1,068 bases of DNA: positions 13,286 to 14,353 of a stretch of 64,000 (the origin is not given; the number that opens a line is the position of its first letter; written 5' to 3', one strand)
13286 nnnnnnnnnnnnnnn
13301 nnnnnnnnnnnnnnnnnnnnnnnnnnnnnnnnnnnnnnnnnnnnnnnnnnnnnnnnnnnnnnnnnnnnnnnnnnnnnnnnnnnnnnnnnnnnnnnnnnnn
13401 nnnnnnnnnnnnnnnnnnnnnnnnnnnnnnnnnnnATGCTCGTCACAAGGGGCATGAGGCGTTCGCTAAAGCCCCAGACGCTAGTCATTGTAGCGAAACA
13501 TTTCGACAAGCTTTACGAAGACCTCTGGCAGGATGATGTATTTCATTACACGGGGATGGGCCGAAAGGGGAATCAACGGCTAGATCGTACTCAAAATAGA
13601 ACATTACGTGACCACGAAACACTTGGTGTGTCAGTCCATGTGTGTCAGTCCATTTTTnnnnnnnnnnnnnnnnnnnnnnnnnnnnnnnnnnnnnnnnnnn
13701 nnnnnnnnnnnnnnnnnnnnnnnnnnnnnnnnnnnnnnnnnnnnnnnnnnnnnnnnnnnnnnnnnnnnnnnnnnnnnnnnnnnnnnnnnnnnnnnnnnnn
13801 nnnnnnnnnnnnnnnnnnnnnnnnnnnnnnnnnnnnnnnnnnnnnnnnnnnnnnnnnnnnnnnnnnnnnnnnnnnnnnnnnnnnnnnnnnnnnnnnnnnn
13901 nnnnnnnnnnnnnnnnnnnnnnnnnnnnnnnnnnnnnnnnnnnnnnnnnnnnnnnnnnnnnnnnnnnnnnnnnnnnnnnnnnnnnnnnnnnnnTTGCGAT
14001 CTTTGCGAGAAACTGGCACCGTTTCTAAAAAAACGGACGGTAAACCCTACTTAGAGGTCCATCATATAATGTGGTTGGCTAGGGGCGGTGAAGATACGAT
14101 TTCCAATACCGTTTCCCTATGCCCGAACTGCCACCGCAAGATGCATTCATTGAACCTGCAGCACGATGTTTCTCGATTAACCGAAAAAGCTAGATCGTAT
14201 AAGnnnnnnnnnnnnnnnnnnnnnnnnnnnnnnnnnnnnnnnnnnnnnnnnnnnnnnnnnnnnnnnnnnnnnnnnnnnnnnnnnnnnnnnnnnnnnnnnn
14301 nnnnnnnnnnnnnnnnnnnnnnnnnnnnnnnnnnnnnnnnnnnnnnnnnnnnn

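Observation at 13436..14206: Decayed SRA(YDG)-HNH type IV restriction gene in an AT-rich islet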

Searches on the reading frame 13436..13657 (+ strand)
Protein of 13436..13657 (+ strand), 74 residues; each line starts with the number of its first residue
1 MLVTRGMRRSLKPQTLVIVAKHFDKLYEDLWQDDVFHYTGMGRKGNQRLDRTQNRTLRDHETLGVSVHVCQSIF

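Call 6: search_protein_families(library=pfam, proteins=[window:13436-13657:+], max_evalue=1)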
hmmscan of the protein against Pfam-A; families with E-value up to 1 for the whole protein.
window:13436-13657:+ (74 aa): 0 families

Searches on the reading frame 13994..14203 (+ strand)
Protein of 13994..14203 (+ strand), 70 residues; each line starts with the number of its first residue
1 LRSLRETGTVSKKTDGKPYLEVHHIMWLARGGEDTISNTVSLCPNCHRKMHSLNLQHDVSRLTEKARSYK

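Call 6: search_protein_families(library=pfam, proteins=[window:13994-14203:+], max_evalue=1)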
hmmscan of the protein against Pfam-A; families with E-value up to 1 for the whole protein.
window:13994-14203:+ (70 aa): 6 families
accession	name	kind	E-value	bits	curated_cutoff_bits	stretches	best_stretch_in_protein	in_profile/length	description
PF01844.29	HNH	-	9.2e-12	45.4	21.4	1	15-52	9-46/47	HNH endonuclease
PF14279.12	HNH_5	-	1e-05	25.8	27.5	1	18-51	11-44/56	HNH endonuclease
PF23382.1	DUF7097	-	0.0014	19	27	1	13-52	91-137/175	Family of unknown function (DUF7097)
PF13391.12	HNH_2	-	0.0016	18.7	21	1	17-48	8-56/66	HNH endonuclease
PF23545.1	Zn_ribbon_HMPTM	-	0.012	15.6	27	1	36-49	2-15/45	HMPTM N-terminal zinc ribbon domain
PF16293.11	zf-C2H2_9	-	0.024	15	29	0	23-30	31-38/59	C2H2 type zinc-finger (1 copy)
